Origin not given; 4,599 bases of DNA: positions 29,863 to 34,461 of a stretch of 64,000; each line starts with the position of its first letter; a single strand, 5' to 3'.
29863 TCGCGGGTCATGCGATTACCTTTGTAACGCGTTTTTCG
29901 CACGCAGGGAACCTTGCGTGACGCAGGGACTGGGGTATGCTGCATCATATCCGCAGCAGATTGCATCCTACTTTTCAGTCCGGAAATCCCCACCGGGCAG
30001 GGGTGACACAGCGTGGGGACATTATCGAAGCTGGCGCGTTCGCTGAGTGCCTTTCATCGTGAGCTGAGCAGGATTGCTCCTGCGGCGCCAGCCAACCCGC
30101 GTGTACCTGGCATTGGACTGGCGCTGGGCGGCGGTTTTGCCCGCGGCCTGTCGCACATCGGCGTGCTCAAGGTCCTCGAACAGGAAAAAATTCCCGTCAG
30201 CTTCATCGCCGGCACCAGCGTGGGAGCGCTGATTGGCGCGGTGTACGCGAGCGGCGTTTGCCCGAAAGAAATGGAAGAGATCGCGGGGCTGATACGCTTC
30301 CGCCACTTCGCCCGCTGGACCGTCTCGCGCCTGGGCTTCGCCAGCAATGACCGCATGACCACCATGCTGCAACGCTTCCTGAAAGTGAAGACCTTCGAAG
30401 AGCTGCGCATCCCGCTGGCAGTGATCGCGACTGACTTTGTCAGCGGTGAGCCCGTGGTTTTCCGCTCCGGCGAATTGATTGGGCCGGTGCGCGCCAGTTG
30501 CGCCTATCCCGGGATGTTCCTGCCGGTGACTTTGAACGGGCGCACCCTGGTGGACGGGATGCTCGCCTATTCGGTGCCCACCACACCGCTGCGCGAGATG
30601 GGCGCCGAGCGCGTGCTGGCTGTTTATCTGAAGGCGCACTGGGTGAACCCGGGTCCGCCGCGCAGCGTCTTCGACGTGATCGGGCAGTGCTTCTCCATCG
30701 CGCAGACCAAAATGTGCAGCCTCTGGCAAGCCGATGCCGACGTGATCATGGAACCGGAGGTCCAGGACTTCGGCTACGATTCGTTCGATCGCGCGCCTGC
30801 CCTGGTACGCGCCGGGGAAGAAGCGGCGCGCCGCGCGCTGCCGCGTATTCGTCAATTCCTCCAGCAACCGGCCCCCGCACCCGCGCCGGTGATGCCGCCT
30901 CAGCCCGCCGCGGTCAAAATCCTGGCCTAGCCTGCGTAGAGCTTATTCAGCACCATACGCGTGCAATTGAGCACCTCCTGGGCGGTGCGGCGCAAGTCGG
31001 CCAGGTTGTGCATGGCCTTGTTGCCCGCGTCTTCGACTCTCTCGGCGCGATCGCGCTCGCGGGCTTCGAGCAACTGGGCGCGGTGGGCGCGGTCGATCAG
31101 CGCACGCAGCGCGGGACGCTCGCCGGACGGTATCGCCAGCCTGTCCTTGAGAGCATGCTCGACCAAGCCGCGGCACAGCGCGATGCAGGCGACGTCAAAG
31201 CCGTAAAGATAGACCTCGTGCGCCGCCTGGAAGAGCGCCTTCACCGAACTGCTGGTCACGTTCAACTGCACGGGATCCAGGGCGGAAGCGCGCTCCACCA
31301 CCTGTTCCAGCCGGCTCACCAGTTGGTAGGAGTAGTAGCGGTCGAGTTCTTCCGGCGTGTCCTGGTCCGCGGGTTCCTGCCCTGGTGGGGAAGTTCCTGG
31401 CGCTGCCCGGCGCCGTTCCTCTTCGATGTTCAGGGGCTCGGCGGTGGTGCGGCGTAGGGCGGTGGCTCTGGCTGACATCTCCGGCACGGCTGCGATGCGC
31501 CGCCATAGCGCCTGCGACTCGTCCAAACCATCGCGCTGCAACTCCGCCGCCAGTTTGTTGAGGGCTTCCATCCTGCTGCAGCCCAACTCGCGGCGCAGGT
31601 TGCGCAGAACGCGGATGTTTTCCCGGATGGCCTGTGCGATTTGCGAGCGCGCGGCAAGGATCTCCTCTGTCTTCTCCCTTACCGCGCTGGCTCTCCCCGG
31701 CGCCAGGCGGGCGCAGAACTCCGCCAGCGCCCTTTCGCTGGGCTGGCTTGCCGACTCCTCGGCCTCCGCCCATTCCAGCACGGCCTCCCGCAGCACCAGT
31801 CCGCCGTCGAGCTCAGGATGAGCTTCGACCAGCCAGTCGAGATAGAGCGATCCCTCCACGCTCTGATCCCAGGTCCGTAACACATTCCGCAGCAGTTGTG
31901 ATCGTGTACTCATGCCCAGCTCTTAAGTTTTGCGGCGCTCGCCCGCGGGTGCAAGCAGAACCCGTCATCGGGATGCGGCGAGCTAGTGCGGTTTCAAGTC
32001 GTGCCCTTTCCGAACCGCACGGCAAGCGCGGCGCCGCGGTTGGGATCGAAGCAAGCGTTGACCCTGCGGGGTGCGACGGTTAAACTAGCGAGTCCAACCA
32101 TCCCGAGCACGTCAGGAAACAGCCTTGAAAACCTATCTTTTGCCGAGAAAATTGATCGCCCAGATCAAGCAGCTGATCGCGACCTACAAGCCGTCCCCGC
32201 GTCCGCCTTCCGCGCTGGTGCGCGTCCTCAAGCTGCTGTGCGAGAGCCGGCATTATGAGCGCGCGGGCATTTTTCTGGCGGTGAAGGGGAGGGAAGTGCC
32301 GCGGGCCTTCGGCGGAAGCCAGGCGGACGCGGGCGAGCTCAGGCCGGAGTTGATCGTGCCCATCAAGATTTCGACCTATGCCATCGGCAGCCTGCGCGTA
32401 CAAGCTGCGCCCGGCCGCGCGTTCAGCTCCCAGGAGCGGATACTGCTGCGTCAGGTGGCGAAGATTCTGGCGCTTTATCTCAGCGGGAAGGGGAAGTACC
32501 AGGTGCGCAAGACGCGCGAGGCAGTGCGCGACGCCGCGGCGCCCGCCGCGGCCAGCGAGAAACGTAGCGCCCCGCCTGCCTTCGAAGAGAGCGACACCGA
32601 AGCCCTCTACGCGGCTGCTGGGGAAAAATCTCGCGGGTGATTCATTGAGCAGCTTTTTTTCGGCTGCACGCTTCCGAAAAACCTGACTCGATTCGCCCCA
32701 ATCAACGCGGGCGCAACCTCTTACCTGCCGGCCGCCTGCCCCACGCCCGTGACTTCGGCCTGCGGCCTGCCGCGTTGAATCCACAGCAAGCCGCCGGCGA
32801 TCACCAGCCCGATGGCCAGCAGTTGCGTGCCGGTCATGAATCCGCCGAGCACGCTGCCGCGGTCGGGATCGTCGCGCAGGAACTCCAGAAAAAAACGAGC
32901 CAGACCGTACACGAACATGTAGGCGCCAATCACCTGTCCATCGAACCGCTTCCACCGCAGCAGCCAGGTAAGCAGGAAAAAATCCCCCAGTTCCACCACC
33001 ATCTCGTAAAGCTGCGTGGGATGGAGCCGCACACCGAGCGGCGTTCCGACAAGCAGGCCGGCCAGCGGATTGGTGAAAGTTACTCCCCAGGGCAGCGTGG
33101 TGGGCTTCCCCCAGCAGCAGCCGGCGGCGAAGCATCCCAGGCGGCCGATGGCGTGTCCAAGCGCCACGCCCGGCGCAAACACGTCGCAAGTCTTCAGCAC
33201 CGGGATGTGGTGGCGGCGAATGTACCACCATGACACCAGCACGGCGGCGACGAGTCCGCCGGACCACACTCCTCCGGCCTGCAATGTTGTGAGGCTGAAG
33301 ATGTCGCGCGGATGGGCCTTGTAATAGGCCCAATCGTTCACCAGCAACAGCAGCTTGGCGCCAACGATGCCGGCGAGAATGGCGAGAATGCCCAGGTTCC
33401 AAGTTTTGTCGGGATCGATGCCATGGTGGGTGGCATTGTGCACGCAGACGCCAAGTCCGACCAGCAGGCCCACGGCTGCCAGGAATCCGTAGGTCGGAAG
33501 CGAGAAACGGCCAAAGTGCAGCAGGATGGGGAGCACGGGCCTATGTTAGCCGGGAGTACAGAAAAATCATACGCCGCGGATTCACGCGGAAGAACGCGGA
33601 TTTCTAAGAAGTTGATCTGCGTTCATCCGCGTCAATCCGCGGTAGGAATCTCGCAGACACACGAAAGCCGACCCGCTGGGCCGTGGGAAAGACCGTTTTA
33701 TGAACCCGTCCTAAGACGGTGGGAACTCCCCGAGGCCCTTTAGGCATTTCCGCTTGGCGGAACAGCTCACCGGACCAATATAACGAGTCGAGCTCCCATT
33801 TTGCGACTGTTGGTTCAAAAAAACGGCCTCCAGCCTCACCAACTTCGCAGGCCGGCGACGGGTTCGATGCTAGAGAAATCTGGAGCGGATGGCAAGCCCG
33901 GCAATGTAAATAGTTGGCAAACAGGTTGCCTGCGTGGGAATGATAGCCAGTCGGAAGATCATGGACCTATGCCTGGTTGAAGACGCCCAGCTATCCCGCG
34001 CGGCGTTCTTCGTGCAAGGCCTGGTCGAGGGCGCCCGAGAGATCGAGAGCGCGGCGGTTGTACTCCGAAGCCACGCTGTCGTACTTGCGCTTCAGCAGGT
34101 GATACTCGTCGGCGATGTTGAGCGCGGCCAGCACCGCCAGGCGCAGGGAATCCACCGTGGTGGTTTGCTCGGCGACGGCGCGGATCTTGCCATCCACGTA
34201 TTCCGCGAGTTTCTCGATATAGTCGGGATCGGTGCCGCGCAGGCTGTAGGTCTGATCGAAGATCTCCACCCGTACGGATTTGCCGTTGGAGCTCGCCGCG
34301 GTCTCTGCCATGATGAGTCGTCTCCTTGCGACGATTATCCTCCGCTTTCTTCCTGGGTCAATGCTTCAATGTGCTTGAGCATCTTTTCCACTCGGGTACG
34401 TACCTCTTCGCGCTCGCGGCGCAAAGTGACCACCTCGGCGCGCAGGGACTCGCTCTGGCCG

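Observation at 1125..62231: About 25 intergenic hairpins share one architecture (arms of 3-4 tandem 7-8 nt words) but use different words at different loci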

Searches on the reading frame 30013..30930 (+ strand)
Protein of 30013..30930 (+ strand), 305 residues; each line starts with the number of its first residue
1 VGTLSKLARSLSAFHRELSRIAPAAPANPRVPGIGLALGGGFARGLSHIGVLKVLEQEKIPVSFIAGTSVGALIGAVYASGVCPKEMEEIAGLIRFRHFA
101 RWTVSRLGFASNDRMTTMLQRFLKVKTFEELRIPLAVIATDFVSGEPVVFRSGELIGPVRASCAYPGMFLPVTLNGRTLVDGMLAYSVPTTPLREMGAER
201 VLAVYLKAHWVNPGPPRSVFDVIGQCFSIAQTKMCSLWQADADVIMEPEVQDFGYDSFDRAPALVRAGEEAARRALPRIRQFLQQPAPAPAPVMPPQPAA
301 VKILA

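Call 103: search_protein_families(library=pfam, proteins=[window:30013-30930:+], max_evalue=0.0001)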
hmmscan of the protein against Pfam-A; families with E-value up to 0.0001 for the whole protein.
window:30013-30930:+ (305 aa): 1 family
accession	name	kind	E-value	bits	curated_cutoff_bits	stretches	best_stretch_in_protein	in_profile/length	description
PF01734.28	Patatin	-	1.3e-30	107.5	27.7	1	36-193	1-190/191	Patatin-like phospholipase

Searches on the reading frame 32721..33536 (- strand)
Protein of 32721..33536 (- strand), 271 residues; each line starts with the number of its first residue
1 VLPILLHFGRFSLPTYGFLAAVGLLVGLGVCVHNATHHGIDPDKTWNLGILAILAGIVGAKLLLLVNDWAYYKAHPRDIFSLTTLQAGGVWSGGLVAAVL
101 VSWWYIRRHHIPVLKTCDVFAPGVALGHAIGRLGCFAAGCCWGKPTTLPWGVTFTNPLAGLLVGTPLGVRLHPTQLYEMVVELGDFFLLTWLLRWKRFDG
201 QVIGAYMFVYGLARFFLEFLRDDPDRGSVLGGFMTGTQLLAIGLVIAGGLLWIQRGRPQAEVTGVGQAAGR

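Call 102: search_protein_families(library=pfam, proteins=[window:32721-33536:-], max_evalue=0.0001)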
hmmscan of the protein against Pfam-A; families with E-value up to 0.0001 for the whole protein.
window:32721-33536:- (271 aa): 1 family
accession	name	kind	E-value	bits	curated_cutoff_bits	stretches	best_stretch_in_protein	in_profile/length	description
PF01790.23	LGT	-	4.9e-57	193.4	24.9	1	3-253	1-239/240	Prolipoprotein diacylglyceryl transferase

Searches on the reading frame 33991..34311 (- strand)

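Call 102: search_protein_families(library=pfam, proteins=[window:33991-34311:-], max_evalue=0.0001)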
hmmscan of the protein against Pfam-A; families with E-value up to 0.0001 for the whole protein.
window:33991-34311:- (106 aa): 1 family
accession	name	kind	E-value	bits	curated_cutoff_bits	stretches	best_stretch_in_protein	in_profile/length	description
PF05164.18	ZapA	-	4e-19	69.2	23.8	1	13-87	1-80/88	Cell division protein ZapA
